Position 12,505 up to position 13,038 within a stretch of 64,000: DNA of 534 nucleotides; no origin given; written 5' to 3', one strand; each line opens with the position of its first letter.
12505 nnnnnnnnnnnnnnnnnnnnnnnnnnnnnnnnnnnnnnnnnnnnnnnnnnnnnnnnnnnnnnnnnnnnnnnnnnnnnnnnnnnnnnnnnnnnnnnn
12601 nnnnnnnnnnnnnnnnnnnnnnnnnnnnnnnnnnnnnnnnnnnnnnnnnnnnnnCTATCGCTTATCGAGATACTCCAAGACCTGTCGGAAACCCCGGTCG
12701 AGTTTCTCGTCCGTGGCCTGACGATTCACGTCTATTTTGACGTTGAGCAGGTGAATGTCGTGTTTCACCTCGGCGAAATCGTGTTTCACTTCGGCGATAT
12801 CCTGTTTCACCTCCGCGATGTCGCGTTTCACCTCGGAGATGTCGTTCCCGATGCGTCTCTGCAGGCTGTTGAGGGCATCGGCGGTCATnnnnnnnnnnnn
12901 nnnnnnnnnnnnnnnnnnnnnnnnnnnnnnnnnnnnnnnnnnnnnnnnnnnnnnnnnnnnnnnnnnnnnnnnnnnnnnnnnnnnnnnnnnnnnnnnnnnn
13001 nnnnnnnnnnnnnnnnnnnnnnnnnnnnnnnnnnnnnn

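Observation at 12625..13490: Two tandem copies of a 0.4-kb element encoding a 9-aa-repeat coiled-coil micro-protein, with a 27-nt VNTR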

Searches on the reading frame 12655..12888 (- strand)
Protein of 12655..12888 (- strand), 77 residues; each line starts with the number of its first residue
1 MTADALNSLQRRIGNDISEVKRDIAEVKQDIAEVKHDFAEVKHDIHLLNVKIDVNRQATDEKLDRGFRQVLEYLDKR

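Call 5: search_protein_families(library=pfam, proteins=[window:12655-12888:-], max_evalue=10)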
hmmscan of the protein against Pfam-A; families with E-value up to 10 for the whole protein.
window:12655-12888:- (77 aa): 11 families
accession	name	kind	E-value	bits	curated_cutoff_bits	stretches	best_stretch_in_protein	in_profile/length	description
PF07889.17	DUF1664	-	0.0037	17.7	34.6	1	4-50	76-122/124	Protein of unknown function (DUF1664)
PF06248.19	Zw10_N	-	0.02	15.9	26.3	1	3-55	30-83/93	Centromere/kinetochore Zw10 N-terminal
PF10186.14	ATG14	-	0.024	14.2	33.2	1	11-63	79-131/347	Vacuolar sorting 38 and autophagy-related subunit 14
PF04977.20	DivIC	-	0.028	14.7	28.9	1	16-49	18-52/80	Septum formation initiator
PF04728.18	LPP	-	0.039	14.7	29.1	1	13-45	5-37/53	Lipoprotein leucine-zipper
PF10241.14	KxDL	-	0.043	14.6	27.2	1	4-52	23-71/86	Uncharacterized conserved protein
PF14257.11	DUF4349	-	0.051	13.4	27.7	1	15-61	115-161/213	Domain of unknown function (DUF4349)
PF05615.18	THOC7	-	0.059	14.1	28.7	1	5-36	77-108/136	Tho complex subunit 7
PF00831.28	Ribosomal_L29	-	0.085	13.3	24.5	1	16-28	39-51/57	Ribosomal L29 protein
PF20878.2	REST_helical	-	0.12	13.1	27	1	5-39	23-57/65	Helical region in REST corepressor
PF11488.14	Lge1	-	0.12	12.9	25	1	15-64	16-68/71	Transcriptional regulatory protein LGE1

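Call 6: search_protein_families(library=ncbifam, proteins=[window:12655-12888:-], max_evalue=10)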
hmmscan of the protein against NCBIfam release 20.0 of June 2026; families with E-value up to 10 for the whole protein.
window:12655-12888:- (77 aa): 13 families
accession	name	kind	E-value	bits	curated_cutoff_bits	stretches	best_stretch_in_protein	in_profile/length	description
NF053525.1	thylo_ssr2422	subfamily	0.00014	22.3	38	1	14-60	15-54/77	ssr2422 family thylakoid membrane protein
TIGR01188.1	drrA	subfamily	0.0035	16.7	312.45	1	3-76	205-278/302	daunorubicin resistance ABC transporter, ATP-binding protein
NF008644.1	PRK11637.1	equivalog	0.0041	16.1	270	1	13-69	37-93/385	murein hydrolase activator EnvC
NF045487.1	ASRP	equivalog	0.0042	15.7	300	1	6-62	223-282/593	archaea-specific SMC-related protein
NF040877.1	SE1832_fam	equivalog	0.017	15.1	45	1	26-45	1-20/51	SE1832 family protein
NF002375.0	PRK01371.1-2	equivalog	0.018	15.3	137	1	24-47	77-100/137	sec-independent translocase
NF012003.1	PRK15459.1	equivalog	0.019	15.1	200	1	2-59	52-110/140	flagella biosynthesis chaperone FlgN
NF033872.1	SidA_fam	subfamily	0.026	13.4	60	1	12-52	256-296/379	T4SS effector SidA family protein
NF049873.2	cytotoxin_MakE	exception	0.029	13.4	360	1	5-59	132-186/352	alpha-pore-forming cytotoxin subunit MakE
NF009642.0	PRK13169.1-3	equivalog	0.031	14.7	142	1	11-69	8-69/112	DNA replication initiation control protein YabA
TIGR04527.1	mycoplas_twoTM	subfamily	0.048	13.3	125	1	7-61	61-110/248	MG_279/MG_280 family protein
NF033459.1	DksA_like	equivalog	0.066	13.5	105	1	5-65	9-68/113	RNA polymerase-binding protein DksA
NF038218.1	IcmG_DotF_IVB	equivalog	0.07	12.8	200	1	4-54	127-177/266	type IVB secretion system protein IcmG/DotF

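Call 9: find_homologous_proteins(query=window:12655-12888:-, max_evalue=0.001)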
Query window:12655-12888:- (77 aa): 12 proteins with E <= 0.001 among 16 candidates.
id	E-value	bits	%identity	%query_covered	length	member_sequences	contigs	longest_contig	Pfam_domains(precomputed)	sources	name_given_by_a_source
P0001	4.5e-41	155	100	100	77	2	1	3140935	-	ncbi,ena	-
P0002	1.4e-30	122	87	100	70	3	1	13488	-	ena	-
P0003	4.3e-23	98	65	100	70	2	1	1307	-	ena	-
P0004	2.6e-20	90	61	100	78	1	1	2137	-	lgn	-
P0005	3.8e-19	86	61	100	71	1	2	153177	-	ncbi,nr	ncbi:MAG: hypothetical protein OXC98_05340 [bacterium]|nr:hypothetical protein [Acidimicrobiia bacte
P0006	3.3e-18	83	61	100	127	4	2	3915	-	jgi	-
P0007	9.6e-18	81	53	100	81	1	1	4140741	-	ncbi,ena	-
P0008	1.5e-14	71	49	100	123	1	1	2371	-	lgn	-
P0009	4.2e-14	70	51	99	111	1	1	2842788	-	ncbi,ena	-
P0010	1.6e-10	59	50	81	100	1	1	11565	-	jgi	jgi:septal ring factor EnvC (AmiA/AmiB activator)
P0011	1.6e-8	52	47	99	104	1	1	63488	-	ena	-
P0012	1.1e-7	50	64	58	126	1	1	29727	-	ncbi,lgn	-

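Call 12: find_encoding_contigs(protein=P0001, flank=5000, max_places=4)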
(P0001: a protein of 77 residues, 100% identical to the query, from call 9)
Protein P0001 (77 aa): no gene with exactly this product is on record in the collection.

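Call 14: find_related_loci(query=A1, collection=genome_contigs, flank=6000)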
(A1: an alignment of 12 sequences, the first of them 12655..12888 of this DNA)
Query A1 (77 aa) in genome_contigs; peptide patterns used: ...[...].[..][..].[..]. (x = any residue, [..] = any of these).
139 stretches matched a pattern; 77 encode a relative of the query (tblastn E <= 1e-3); 77 distinct loci.
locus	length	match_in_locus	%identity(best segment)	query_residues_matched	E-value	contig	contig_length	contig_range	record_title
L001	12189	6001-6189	61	1-77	7e-26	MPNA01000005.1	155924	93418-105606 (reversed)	MAG: bacterium OM1 bin76 NODE_130_length_155924_cov_19.0846_ID_259, whole genome shotgun sequence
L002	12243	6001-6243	53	1-77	5e-24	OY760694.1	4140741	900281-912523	MAG: Acidimicrobiia bacterium isolate 9e233251-ef21-4ac4-b557-2094fc44eb4a genome assembly, chromosome: 1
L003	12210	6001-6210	40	1-77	1e-15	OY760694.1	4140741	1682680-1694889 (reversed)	MAG: Acidimicrobiia bacterium isolate 9e233251-ef21-4ac4-b557-2094fc44eb4a genome assembly, chromosome: 1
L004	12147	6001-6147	64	6-50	9e-14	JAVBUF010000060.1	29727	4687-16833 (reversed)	MAG: Lachnospiraceae bacterium isolate EPI_MAG_00271 c_000005308941, whole genome shotgun sequence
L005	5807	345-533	51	7-48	4e-10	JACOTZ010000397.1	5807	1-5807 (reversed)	MAG: Acidobacteria bacterium isolate NC_groundwater_57_Pr7_S-0.65um_64_45 FFV18_Sp65_scaffold_617683, whole genome shotg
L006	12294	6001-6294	46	13-73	6e-10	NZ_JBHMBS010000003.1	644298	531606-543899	Streptosporangium vulgare strain JCM 3028 spades_K_25_97_3, whole genome shotgun sequence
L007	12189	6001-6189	35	1-77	1e-9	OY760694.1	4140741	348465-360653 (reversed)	MAG: Acidimicrobiia bacterium isolate 9e233251-ef21-4ac4-b557-2094fc44eb4a genome assembly, chromosome: 1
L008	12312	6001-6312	50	13-65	4e-9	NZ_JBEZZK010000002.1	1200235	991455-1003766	Streptosporangium sp. NPDC023963 NPDC023963_104_C5.ctg-0002, whole genome shotgun sequence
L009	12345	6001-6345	47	11-57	3e-9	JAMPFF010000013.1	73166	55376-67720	MAG: Clostridium sp. isolate NALB_7861_15 Scaffold_#13__SCF_013___73166_bp, whole genome shotgun sequence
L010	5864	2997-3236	44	12-58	7e-9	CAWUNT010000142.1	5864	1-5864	MAG: uncultured bacterium isolate SRR1522973_binner13_6_1705335406 genome assembly, contig: ERZ11849543.6866, whole geno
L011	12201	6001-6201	69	1-49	7e-9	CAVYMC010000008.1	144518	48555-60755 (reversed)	MAG: uncultured Chloroflexia bacterium isolate MFD01299.bin.2.120 genome assembly, contig: contig_45900, whole genome sh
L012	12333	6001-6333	53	6-57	2e-8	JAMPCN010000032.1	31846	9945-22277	MAG: Bacillus sp. (in: firmicutes) isolate NALB_7821b_26 Scaffold_#32__SCF_032___31846_bp, whole genome shotgun sequence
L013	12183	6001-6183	41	4-49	3e-8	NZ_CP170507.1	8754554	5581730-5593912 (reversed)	Nocardia brasiliensis strain GA14-02 chromosome, complete genome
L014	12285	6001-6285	57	13-54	3e-8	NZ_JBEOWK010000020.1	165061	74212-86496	Streptosporangium sp. NPDC002524 NPDC002524_8_H10.ctg-0020, whole genome shotgun sequence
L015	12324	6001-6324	53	13-69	6e-8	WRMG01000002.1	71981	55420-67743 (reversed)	MAG: Oscillospiraceae bacterium isolate Th196P3bin69 Ga0099364_10000404, whole genome shotgun sequence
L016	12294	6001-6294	46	5-64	7e-8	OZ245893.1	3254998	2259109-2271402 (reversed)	MAG: Alphaproteobacteria bacterium isolate 2b9027ee-12ae-4d33-b042-101d4d259cb6 genome assembly, chromosome: 1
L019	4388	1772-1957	49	6-66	2e-7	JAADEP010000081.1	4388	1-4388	MAG: Chloroflexota bacterium isolate L_MetaBat.228 contig-127_27653, whole genome shotgun sequence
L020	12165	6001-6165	44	4-60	2e-7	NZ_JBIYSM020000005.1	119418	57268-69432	Brevibacillus sp. H7 H7_scaffold5, whole genome shotgun sequence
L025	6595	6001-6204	44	12-53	8e-7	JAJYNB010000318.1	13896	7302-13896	MAG: Bacillota bacterium isolate DBS2-4.bin25 NODE_7907_length_13896_cov_1.38884, whole genome shotgun sequence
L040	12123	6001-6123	41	5-45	5e-6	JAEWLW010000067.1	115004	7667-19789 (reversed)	MAG: Bacillota bacterium isolate OH_PDB_109 k127_692991, whole genome shotgun sequence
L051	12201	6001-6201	40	13-65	1e-5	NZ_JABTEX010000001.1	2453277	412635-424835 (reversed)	Planomonospora sp. ID82291 NODE_1_length_2453277_cov_626.432137, whole genome shotgun sequence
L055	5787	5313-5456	38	13-60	2e-5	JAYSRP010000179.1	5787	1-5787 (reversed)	MAG: Synechococcales cyanobacterium isolate GFS_11981 GFS_11981_178, whole genome shotgun sequence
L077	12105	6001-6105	40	15-49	6e-4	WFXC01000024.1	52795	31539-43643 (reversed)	MAG: Candidatus Kapaibacterium sp. isolate S141_32_esom k151_242501, whole genome shotgun sequence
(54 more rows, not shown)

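Call 20: find_encoding_contigs(protein=P0002, flank=6000, max_places=4)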
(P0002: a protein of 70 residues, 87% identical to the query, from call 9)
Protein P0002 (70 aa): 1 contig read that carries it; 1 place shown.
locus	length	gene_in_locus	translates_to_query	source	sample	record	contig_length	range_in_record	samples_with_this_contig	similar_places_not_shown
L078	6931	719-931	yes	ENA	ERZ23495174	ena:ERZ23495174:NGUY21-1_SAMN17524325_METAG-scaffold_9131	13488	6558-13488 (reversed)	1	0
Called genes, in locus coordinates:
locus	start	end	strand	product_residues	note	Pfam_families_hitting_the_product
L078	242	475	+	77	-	-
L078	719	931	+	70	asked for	-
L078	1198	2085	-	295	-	PF00009:GTP_EFTU, PF00350:Dynamin_N (faint), PF01926:MMR_HSR1, PF02421:FeoB_N, PF03193:RsgA_GTPase (faint), PF04548:AIG1 (faint), PF07650:KH_2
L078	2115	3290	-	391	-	PF00571:CBS, PF03471:CorC_HlyC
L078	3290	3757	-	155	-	PF02130:YbeY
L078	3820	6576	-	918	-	PF07697:7TMR-HDED, PF07698:7TM-7TMR_HD, PF01966:HD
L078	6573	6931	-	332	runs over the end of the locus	PF02562:PhoH, PF13604:AAA_30 (weak), PF13245:AAA_19 (weak)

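Call 24: find_homologous_proteins(query=A1, max_evalue=0.001)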
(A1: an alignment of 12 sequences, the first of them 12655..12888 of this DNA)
Query A1 (12 sequences) (77 aa, profile of the alignment): 273 proteins with E <= 0.001 among 8000 candidates; the best 120 are listed.
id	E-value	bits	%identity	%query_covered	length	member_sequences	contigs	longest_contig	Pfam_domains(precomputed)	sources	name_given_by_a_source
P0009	1.3e-35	140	51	99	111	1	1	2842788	-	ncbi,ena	-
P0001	1.4e-34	136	100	100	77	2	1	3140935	-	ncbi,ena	-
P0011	2.5e-29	119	47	99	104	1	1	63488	-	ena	-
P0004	2.2e-28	116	61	100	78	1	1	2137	-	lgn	-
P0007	3.8e-27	112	53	100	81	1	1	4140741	-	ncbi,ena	-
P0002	9.0e-27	111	87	100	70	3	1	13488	-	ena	-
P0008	9.3e-27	111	49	100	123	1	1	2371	-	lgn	-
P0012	1.2e-25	108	64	58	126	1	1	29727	-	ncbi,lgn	-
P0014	1.5e-25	107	56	100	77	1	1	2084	-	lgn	-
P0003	5.2e-25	106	65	100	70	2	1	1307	-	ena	-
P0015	1.7e-23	101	46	66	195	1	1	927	PF06009.20,PF20379.4,PF28175.1,PF07889.18,PF24161.2,PF16740.11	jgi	jgi:chromosome segregation ATPase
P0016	8.7e-23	98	52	58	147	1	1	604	PF25994.1,PF07889.18,PF26561.1,PF04728.19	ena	-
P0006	7.1e-22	95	61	100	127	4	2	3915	-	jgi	-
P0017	2.5e-21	94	46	51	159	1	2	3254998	PF20878.3,PF11932.14,PF25994.1,PF23649.2,PF07889.18,PF26561.1,PF24161.2,PF07798.17,PF04977.21,PF10473.15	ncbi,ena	-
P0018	2.9e-21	94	45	52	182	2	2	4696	PF25994.1,PF04513.18,PF28256.1,PF06810.18,PF27605.1,PF00038.27,PF23649.2,PF26561.1,PF24161.2,PF24922.1,PF10473.15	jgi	-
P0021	2.1e-18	84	47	61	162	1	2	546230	PF12277.14,PF07798.17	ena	-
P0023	6.8e-17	79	48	100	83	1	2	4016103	-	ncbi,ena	-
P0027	1.9e-15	75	46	83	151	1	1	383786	PF26561.1,PF07798.17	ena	-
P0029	3.5e-15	74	42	92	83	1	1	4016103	-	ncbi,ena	-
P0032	6.9e-15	73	55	43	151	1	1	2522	PF07798.17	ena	-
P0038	1.9e-13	68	48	52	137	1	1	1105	PF07798.17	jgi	-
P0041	5.9e-13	67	42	69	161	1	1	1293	PF04513.18,PF16515.12,PF07798.17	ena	-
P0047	7.6e-12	63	46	57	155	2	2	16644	PF01442.24,PF07889.18,PF07798.17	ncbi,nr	ncbi:MAG: apolipoprotein A1/A4/E family protein [Candidatus Portiera sp.]|nr:apolipoprotein A1/A4/E 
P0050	1.9e-11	62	33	65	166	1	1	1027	PF25994.1,PF07798.17,PF28274.1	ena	-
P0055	5.0e-11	61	49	40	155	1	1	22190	PF04513.18,PF01442.24,PF15035.12,PF07798.17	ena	-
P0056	1.0e-10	60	34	86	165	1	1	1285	PF01442.24,PF07798.17,PF26052.1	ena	-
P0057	1.0e-10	60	57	39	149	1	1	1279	PF07798.17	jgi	-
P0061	1.3e-9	56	51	56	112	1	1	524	PF07798.17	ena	-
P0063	1.4e-9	56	57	36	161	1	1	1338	PF25994.1,PF07798.17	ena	-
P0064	1.7e-9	56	37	82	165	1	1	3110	PF04513.18,PF20570.4,PF01442.24,PF07798.17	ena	-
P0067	3.1e-9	55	46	60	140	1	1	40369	PF07798.17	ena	-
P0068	3.8e-9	55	48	40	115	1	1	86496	PF07798.17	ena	-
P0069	4.0e-9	55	39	66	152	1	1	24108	PF04513.18,PF07798.17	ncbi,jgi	-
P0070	5.5e-9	54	66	40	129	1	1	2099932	PF07798.17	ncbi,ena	-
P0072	7.5e-9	54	67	39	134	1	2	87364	PF07798.17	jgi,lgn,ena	-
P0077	1.6e-8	53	34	86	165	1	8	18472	PF07798.17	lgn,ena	-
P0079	1.8e-8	52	55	44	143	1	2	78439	PF07798.17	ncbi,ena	-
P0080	2.0e-8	52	37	73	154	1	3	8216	PF07798.17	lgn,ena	-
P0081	2.1e-8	52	45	43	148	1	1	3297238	PF04513.18,PF01442.24,PF07798.17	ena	-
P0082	2.2e-8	52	34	58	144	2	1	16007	PF10372.15,PF04513.18,PF01442.24,PF07798.17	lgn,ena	-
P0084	3.0e-8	52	39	86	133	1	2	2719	PF25994.1,PF27276.1,PF07798.17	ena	-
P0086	3.7e-8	51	37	73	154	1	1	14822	PF07798.17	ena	-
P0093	7.4e-8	50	37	48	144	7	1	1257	PF07798.17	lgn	-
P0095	9.0e-8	50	35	75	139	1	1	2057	PF07798.17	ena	-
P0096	1.0e-7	50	50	39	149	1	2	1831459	PF07798.17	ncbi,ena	-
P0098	1.4e-7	50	45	43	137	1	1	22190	PF01442.24,PF07798.17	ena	-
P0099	1.5e-7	49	39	52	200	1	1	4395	PF25994.1,PF04513.18,PF07798.17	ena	-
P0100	1.8e-7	49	56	39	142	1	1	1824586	PF15035.12,PF07798.17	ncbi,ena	-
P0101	1.9e-7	49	39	56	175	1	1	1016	PF07798.17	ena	-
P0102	1.9e-7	49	38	90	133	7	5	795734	PF04513.18,PF07889.18,PF26561.1,PF07798.17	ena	-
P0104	2.1e-7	49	44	57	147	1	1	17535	PF07889.18,PF07798.17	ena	-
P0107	2.5e-7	49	50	62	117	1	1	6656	PF07798.17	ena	-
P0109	2.5e-7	49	59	43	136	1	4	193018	PF07798.17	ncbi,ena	-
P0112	3.4e-7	48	42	58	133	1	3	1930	PF04513.18,PF07798.17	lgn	-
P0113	3.6e-7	48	38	70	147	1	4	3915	PF07798.17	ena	-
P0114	3.9e-7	48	59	44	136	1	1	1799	PF06810.18,PF07798.17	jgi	jgi:septal ring factor EnvC (AmiA/AmiB activator)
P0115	4.2e-7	48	47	49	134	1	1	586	PF25994.1,PF07798.17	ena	-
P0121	5.8e-7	48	51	40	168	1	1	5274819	PF07798.17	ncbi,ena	-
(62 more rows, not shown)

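Call 26: find_encoding_contigs(protein=P0023, flank=5000, max_places=3)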
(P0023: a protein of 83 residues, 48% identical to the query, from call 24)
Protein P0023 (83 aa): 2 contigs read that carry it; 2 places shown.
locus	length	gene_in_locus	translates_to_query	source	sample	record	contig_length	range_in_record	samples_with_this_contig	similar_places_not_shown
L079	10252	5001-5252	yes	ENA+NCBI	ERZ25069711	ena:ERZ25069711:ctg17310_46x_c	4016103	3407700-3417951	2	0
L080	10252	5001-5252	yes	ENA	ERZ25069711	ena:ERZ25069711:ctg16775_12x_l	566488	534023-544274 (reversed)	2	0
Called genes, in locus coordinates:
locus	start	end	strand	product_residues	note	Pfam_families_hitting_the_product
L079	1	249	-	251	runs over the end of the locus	PF00248:Aldo_ket_red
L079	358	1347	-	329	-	PF00248:Aldo_ket_red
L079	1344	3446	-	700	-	PF00005:ABC_tran, PF02463:SMC_N (faint), PF13401:AAA_22 (faint), PF13304:AAA_21 (weak), PF08352:oligo_HPY, PF00005:ABC_tran, PF08352:oligo_HPY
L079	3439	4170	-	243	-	PF00106:adh_short, PF08659:KR, PF13561:adh_short_C2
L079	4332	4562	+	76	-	-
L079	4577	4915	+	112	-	PF10387:DUF2442 (weak)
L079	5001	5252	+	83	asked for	-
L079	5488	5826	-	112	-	PF01934:HepT-like (weak)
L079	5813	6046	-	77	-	-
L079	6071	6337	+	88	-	-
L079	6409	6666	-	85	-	PF13711:DUF4160 (weak)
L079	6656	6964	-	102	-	PF10387:DUF2442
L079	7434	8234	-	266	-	PF10110:GPDPase_memb (faint), PF25231:DUF7847, PF06790:UPF0259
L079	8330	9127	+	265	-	PF02634:FdhD-NarQ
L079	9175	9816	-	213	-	PF00994:MoCF_biosynth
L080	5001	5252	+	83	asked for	-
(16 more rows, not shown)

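Call 27: find_encoding_contigs(protein=P0029, flank=5000, max_places=3)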
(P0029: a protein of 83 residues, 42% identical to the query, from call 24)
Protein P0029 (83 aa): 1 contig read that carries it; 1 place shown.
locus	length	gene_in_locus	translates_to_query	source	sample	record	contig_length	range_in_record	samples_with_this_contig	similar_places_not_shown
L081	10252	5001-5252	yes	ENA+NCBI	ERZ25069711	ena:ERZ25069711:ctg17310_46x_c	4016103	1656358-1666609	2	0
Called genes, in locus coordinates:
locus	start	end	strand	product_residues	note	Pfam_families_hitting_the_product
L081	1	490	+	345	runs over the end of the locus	PF21088:MS_channel_1st (weak), PF00924:MS_channel_2nd, PF21082:MS_channel_3rd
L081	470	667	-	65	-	-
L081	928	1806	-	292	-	-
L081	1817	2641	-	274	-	-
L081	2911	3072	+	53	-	PF27258:NspV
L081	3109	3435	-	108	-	PF13560:HTH_31 (weak)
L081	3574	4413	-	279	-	PF01548:DEDD_Tnp_IS110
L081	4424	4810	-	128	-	-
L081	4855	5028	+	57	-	-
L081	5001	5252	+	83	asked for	-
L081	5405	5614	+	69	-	-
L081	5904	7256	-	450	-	PF01979:Amidohydro_1, PF07969:Amidohydro_3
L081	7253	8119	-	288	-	PF00795:CN_hydrolase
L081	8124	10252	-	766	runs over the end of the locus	PF08830:DUF1806 (faint)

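Call 28: find_encoding_contigs(protein=P0009, flank=5000, max_places=3)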
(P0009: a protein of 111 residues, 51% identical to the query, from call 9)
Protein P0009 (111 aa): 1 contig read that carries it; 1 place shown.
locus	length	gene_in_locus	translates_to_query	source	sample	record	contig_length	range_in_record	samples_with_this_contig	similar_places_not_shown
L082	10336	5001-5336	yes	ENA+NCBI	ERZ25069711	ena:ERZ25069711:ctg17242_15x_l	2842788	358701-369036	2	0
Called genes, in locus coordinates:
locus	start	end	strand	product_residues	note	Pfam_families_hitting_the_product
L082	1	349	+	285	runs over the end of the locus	PF22622:MFE-2_hydrat-2_N, PF13452:FAS1_DH_region (faint), PF01575:MaoC_dehydratas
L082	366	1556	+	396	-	PF02771:Acyl-CoA_dh_N, PF02770:Acyl-CoA_dh_M, PF00441:Acyl-CoA_dh_1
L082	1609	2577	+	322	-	PF00389:2-Hacid_dh, PF02826:2-Hacid_dh_C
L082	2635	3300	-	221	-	PF04263:TPK_catalytic, PF04265:TPK_B1_binding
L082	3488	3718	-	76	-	-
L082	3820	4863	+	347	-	PF00365:PFK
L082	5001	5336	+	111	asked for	-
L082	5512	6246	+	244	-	PF01936:NYN, PF12872:OST-HTH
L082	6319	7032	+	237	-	-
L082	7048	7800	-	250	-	PF00781:DAGK_cat, PF19279:YegS_C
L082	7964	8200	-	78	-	PF03840:SecG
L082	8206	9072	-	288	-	PF00300:His_Phos_1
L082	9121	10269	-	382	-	PF13173:AAA_14, PF13635:DUF4143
